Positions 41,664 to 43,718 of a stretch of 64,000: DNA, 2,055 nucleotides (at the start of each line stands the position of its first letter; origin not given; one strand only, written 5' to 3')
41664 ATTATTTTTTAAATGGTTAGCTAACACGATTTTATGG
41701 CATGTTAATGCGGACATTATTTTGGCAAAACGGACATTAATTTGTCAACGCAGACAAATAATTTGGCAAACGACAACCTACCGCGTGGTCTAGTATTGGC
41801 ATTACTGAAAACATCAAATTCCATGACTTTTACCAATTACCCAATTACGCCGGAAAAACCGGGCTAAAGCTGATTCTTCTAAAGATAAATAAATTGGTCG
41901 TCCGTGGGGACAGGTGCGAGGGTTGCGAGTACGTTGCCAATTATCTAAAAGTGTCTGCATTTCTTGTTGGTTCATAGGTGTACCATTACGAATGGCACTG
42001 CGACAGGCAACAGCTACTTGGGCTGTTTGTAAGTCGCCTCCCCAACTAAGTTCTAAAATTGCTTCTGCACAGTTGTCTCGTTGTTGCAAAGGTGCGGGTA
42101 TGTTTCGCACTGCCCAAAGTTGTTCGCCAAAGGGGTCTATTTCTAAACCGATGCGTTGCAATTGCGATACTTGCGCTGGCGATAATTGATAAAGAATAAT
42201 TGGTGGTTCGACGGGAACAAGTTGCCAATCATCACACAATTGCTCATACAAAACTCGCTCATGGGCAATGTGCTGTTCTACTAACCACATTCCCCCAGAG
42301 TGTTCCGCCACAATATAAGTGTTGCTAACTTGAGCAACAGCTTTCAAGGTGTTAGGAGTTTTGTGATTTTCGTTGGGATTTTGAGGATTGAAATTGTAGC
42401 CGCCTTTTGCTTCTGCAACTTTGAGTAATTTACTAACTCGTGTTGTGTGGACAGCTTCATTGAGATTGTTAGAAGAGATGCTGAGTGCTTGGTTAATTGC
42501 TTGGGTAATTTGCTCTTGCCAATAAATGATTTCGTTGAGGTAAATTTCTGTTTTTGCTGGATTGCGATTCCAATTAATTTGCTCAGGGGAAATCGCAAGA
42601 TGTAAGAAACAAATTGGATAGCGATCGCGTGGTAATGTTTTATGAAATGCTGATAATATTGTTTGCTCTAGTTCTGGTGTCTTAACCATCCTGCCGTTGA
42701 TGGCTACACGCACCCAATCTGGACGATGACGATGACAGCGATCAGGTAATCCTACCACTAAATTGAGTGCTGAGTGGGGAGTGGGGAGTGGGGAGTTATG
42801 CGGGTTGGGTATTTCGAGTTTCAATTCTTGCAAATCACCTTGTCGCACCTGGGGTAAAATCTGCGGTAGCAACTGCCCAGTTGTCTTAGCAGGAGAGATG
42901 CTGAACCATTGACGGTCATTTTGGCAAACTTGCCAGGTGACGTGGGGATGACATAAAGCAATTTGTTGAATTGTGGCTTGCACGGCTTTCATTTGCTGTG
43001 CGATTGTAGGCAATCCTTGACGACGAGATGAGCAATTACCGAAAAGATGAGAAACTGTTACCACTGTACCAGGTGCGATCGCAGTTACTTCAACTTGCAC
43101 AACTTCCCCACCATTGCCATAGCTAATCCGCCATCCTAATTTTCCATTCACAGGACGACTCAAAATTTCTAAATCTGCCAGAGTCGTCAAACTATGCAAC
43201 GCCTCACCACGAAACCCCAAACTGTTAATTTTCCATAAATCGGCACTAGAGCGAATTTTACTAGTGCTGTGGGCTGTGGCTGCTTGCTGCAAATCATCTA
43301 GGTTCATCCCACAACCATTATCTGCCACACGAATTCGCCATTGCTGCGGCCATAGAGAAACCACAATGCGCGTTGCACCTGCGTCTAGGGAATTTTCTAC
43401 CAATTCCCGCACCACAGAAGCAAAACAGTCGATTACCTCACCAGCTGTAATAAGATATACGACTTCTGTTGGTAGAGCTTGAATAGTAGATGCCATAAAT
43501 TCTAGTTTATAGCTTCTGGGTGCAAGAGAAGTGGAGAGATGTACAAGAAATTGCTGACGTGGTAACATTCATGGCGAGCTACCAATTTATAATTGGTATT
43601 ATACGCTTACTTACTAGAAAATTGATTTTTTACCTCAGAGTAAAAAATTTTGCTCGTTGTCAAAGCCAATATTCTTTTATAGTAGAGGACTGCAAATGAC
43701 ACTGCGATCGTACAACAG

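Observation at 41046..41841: Relic end of a type V-K-like CRISPR-associated Tn7-like transposon whose atypical last crRNA matches the adjacent mutL 3' end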

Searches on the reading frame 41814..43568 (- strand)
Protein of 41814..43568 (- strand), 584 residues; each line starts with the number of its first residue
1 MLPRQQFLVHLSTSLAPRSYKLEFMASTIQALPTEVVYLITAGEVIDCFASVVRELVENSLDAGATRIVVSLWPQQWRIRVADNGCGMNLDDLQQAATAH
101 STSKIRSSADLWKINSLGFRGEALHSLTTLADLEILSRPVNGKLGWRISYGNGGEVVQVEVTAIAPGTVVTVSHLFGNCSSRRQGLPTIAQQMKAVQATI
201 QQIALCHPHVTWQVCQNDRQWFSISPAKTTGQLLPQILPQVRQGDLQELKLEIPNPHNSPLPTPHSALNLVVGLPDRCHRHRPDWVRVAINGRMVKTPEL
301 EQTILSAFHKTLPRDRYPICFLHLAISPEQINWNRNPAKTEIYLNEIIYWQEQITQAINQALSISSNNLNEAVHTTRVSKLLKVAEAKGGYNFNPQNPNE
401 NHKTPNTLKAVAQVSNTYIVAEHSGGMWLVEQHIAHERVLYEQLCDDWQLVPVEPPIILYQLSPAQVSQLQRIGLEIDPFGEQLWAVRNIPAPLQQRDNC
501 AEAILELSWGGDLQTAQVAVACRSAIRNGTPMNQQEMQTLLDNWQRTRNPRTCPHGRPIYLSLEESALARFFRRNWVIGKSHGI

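Call 8: search_protein_families(library=pfam, proteins=[window:41814-43568:-])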
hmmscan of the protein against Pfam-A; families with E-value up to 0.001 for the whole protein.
window:41814-43568:- (584 aa): 4 families
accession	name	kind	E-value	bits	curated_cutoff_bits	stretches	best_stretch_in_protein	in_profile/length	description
PF01119.25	DNA_mis_repair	-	6e-24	84.4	26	1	267-362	24-118/119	DNA mismatch repair protein, C-terminal domain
PF08676.16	MutL_C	-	4.5e-17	62.5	25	1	411-530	1-140/142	MutL C terminal dimerisation domain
PF13589.12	HATPase_c_3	-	7.1e-11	42.7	25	1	49-138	3-93/137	Histidine kinase-, DNA gyrase B-, and HSP90-like ATPase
PF02518.31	HATPase_c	-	3.1e-08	34.5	26.4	1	50-102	7-63/111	Histidine kinase-, DNA gyrase B-, and HSP90-like ATPase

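Call 13: find_encoding_contigs(protein=window:41817-43568:-, flank=10000, max_places=6)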
Protein window:41817-43568:- (584 aa): 1 contig read that carries it; 1 place shown.
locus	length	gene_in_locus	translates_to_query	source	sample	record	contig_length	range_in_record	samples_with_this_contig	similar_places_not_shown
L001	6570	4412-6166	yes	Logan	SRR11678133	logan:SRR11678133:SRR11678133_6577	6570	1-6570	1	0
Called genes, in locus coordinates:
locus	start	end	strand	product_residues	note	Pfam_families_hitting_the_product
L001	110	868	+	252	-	PF00089:Trypsin, PF13365:Trypsin_2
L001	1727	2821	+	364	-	PF00962:A_deaminase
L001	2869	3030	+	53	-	-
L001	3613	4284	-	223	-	-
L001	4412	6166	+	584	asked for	PF02518:HATPase_c, PF13589:HATPase_c_3, PF01119:DNA_mis_repair, PF08676:MutL_C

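Call 21: find_related_loci(query=window:41817-43568:-, collection=genome_contigs, flank=10000)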
Query window:41817-43568:- (584 aa) in genome_contigs; peptide patterns used: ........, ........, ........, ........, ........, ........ (x = any residue, [..] = any of these).
382 stretches matched a pattern; 267 encode a relative of the query (tblastn E <= 1e-3); the best 80 are kept; 80 distinct loci.
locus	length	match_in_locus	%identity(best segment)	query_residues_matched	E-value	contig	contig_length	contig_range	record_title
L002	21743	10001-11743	97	11-584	0e+0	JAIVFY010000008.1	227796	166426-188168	Nostoc sp. XA013 NODE_8_length_227796_cov_154.391771, whole genome shotgun sequence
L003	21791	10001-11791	93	7-584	0e+0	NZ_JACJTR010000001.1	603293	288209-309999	Nostoc sp. FACHB-892 contig1, whole genome shotgun sequence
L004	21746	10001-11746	94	8-584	0e+0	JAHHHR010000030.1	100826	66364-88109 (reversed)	MAG: Nostoc desertorum CM1-VF14 scaffold_206_c1, whole genome shotgun sequence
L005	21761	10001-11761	93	15-584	0e+0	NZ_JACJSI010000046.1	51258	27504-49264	Nostoc flagelliforme FACHB-838 contig46, whole genome shotgun sequence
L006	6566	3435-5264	90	1-584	0e+0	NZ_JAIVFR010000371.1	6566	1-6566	Nostoc sp. CHAB 5715 NODE_371_length_6566_cov_12.733499, whole genome shotgun sequence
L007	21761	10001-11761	93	12-584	0e+0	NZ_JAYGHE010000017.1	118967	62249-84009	Nostoc sp. UHCC 0252 00017__length=118967, whole genome shotgun sequence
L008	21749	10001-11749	93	14-584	0e+0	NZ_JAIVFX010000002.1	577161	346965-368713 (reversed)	Nostoc sp. XA010 NODE_2_length_577161_cov_75.876075, whole genome shotgun sequence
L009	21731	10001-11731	94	8-584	0e+0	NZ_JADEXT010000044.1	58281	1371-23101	Nostoc sp. LEGE 12447 NODE_73_length_5, whole genome shotgun sequence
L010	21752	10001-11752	92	8-584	0e+0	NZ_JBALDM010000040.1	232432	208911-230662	MAG: Nostoc sp. isolate P2039 bin 23 NODE_44_length_232432_cov_139.229610, whole genome shotgun sequence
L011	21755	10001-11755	92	8-584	0e+0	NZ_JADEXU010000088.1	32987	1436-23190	Nostoc sp. LEGE 12450 NODE_88_length_32987_cov_6.77806, whole genome shotgun sequence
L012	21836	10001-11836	88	8-584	0e+0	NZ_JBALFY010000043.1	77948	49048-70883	MAG: Nostoc sp. isolate S62 bin 9 NODE_34_length_77948_cov_32.356634, whole genome shotgun sequence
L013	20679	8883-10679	90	8-584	0e+0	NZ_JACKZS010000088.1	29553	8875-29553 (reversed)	Nostoc sp. UCD121 NODE_88_length_29553_cov_9.06629_ID_175, whole genome shotgun sequence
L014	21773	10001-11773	91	6-584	0e+0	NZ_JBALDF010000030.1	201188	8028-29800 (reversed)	MAG: Nostoc sp. isolate P14213 bin 4 NODE_16_length_201188_cov_48.056670, whole genome shotgun sequence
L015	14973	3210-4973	92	12-584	0e+0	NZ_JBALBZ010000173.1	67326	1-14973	MAG: Nostoc sp. isolate P10246 bin 10 NODE_127_length_67326_cov_100.569931, whole genome shotgun sequence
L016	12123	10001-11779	91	3-584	0e+0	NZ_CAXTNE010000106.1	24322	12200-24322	MAG: uncultured Nostoc sp. isolate public_SRR14722161_metawrap_bin.1 public_SRR14722161_metawrap_bin.1_106, whole genome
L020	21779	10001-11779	91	13-584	0e+0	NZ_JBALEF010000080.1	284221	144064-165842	MAG: Nostoc sp. isolate P6447 bin 3 NODE_4_length_284221_cov_53.111260, whole genome shotgun sequence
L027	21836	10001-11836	88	6-584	0e+0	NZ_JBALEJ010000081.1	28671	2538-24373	MAG: Nostoc sp. isolate P6602 bin 13 NODE_1208_length_28671_cov_31.027226, whole genome shotgun sequence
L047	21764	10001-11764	90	16-584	0e+0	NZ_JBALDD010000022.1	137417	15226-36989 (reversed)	MAG: Nostoc sp. isolate P12649 bin 6 NODE_43_length_137417_cov_150.254009, whole genome shotgun sequence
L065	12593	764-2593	87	16-584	0e+0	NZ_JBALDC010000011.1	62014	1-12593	MAG: Nostoc sp. isolate P12646 bin 6 NODE_251_length_62014_cov_139.537170, whole genome shotgun sequence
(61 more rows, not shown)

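Call 29: search_solved_structures(query=L047:13589-15493:-, max_evalue=0.001)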
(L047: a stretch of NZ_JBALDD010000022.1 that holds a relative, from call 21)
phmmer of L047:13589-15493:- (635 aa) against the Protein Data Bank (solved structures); distinct sequences matched with E-value up to 0.001: 5.
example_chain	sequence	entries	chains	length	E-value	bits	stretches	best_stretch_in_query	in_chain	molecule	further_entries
7n3o_A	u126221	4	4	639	9.5e-274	912.9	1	1-632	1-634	Cas12k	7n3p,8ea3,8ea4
8axa_A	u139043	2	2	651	1e-273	912.8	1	1-632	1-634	Cas12k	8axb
7pla_A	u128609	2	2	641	2.7e-273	911.4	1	2-632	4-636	ShCas12k | Cas12k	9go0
8bd5_A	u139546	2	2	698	3.7e-273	910.9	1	2-632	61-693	ShCas12k | Cas12k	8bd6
8rdu_A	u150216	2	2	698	4.2e-273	910.8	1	2-632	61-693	ShCas12k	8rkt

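Call 30: search_protein_families(library=pfam, proteins=[L047:13589-15493:-, L047:15562-15990:+, L047:16016-18406:+, L047:18451-19041:+, L047:19109-20905:+, L020:16009-18144:+, L020:18141-19994:+, L020:19991-21331:+])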
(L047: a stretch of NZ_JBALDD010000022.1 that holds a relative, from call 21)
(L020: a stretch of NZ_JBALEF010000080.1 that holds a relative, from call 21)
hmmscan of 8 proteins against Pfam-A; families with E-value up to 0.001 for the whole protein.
L047:13589-15493:- (635 aa): 0 families

L047:15562-15990:+ (142 aa): 3 families
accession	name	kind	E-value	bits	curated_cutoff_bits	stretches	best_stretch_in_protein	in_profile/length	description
PF13411.12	MerR_1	-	6.5e-14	52.2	21.6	1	6-75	1-67/69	MerR HTH family regulatory protein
PF12728.13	HTH_17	-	1.1e-07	32.4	27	1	5-55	1-47/51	Helix-turn-helix domain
PF00376.29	MerR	-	3.1e-06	27.3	28.2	1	7-40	1-35/38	MerR family regulatory protein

L047:16016-18406:+ (796 aa): 7 families
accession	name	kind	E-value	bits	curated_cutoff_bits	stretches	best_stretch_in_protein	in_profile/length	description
PF04851.21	ResIII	-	2.1e-36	125.8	22.5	1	159-323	3-163/164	Type III restriction enzyme, res subunit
PF08463.15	EcoEI_R_C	-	4.2e-32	111.9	24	1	637-794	2-163/163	EcoEI R protein C-terminal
PF18766.7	SWI2_SNF2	-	4.1e-17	63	26.7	1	163-354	1-187/221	SWI2/SNF2 ATPase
PF00270.35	DEAD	-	2.6e-11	44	26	1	163-323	3-161/167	DEAD/DEAH box helicase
PF04313.20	HSDR_N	-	2.5e-07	31.2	25.1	1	48-109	122-191/198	Type I restriction enzyme R protein N terminus (HSDR_N)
PF00271.37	Helicase_C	-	2.8e-06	28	23.5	1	410-524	6-109/110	Helicase conserved C-terminal domain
PF13588.12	HSDR_N_2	-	1.6e-05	25.4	25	1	30-121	15-108/110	Type I restriction enzyme R protein N terminus (HSDR_N)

L047:18451-19041:+ (196 aa): 0 families

L047:19109-20905:+ (598 aa): 5 families
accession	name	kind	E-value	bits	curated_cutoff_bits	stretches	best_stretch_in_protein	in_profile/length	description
PF02384.22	N6_Mtase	-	1.5e-60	205.6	20.4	1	172-450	4-282/311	N-6 DNA Methylase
PF12161.14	HsdM_N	-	5.4e-07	30.8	24.5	1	20-103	2-81/135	HsdM N-terminal domain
PF01170.24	UPF0020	-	5.5e-07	29.9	22.3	1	205-232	20-47/197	RMKL-like, methyltransferase domain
PF20473.4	MmeI_Mtase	-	6.6e-06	25.9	27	1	216-271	22-85/259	MmeI, DNA-methyltransferase domain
PF07669.17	Eco57I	-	7.3e-06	26.6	25.3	1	292-387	70-171/171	Eco57I restriction-modification methylase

L020:16009-18144:+ (711 aa): 2 families
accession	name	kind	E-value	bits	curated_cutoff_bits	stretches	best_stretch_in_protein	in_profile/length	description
PF02384.22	N6_Mtase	-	2.5e-57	195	20.4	1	174-486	6-279/311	N-6 DNA Methylase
PF12161.14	HsdM_N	-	1.9e-25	90.5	24.5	1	10-145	2-135/135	HsdM N-terminal domain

L020:18141-19994:+ (617 aa): 2 families
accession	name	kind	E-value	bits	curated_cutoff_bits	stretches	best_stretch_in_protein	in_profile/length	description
PF03235.19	GmrSD_N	-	7.7e-34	118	33.2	1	11-226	1-198/199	GmrSD restriction endonuclease, N-terminal domain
PF07510.16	GmrSD_C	-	3.6e-08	33.8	23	1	470-588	43-133/138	GmrSD restriction endonucleases, C-terminal domain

L020:19991-21331:+ (446 aa): 1 family
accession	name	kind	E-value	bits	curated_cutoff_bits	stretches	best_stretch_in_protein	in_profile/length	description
PF01420.25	Methylase_S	-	4.3e-17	63.3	22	2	229-411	1-167/168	Type I restriction modification DNA specificity domain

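Call 63: search_protein_families(library=pfam, proteins=[L027:12150-13322:+, L027:13765-14298:-, L027:13473-13778:-])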
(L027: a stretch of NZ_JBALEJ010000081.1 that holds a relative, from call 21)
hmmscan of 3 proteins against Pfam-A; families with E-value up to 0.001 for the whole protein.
L027:12150-13322:+ (390 aa): 2 families
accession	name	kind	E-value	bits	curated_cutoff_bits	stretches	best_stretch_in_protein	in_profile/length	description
PF13784.11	Fic_N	-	3.7e-25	88.2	26.7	1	44-131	2-82/82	Fic/DOC family N-terminal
PF02661.23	Fic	-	4.5e-19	69.5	24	1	138-243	2-93/93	Fic/DOC family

L027:13765-14298:- (177 aa): 2 families
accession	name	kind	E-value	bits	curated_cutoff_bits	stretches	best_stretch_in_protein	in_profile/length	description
PF05621.17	TniB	-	8.4e-28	97.5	22.4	1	28-176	21-174/189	Bacterial TniB protein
PF13401.12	AAA_22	-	1.7e-19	70.9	27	1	42-170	3-129/130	AAA domain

L027:13473-13778:- (101 aa): 1 family
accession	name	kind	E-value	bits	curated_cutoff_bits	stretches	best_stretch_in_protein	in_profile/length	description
PF06527.16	TniQ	-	3.2e-05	25.1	27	1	19-62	96-142/142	TniQ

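Call 68: find_homologous_proteins(query=L065:3925-5832:-, max_evalue=1e-150)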
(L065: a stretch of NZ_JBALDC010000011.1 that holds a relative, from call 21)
Query L065:3925-5832:- (636 aa): 794 proteins with E <= 1e-150 among 8000 candidates; the best 120 are listed.
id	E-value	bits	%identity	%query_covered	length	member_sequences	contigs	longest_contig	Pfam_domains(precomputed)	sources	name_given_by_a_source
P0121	0.0e+0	1361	96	100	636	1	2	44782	-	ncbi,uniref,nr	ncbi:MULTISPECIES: type V CRISPR-associated protein Cas12k [Nostoc]|uniref:Transposase n=2 Tax=Nosto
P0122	0.0e+0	1349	94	100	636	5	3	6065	-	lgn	-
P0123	0.0e+0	1343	93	100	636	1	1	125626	-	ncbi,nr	ncbi:hypothetical protein H6G93_09175 [Nostoc sp. FACHB-973]|nr:hypothetical protein [Nostoc sp. FAC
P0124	0.0e+0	1334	93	100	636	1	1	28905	-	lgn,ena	-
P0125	0.0e+0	1327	93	100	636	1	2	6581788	-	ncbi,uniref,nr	ncbi:type V CRISPR-associated protein Cas12k [Nostoc sphaeroides CHAB 2801]|uniref:type V CRISPR-ass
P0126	0.0e+0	1324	93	100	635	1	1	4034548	-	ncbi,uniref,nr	ncbi:hypothetical protein GTQ43_06875 [Nostoc sp. KVJ3]|uniref:type V CRISPR-associated protein Cas1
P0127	0.0e+0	1323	93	100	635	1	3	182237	-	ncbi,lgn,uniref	ncbi:type V CRISPR-associated protein Cas12k [Nostoc sp.]|uniref:type V CRISPR-associated protein Ca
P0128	0.0e+0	1323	93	100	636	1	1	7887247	-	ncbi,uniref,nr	ncbi:type V CRISPR-associated protein Cas12k [Nostoc sp. TCL240-02]|uniref:type V CRISPR-associated 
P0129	0.0e+0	1322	93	100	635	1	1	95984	-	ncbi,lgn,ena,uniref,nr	ncbi:MAG: hypothetical protein HWQ43_27455 [Nostoc sp. JL31]|uniref:type V CRISPR-associated protein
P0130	0.0e+0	1319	93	100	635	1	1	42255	-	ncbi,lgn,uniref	ncbi:type V CRISPR-associated protein Cas12k [Nostoc sp.]|uniref:type V CRISPR-associated protein Ca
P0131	0.0e+0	1316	92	100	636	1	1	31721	-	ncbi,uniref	ncbi:type V CRISPR-associated protein Cas12k [Nostoc sp.]|uniref:type V CRISPR-associated protein Ca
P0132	0.0e+0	1314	92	100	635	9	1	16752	-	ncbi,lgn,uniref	ncbi:MAG: type V CRISPR-associated protein Cas12k [Nostoc sp.]|uniref:type V CRISPR-associated prote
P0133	0.0e+0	1314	93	100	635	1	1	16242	-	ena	-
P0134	0.0e+0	1312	92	100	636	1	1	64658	-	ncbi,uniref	ncbi:type V CRISPR-associated protein Cas12k [Nostoc sp. CALU 1950]|uniref:type V CRISPR-associated 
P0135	0.0e+0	1311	92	100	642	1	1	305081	-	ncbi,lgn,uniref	ncbi:type V CRISPR-associated protein Cas12k [Nostoc sp.]|uniref:type V CRISPR-associated protein Ca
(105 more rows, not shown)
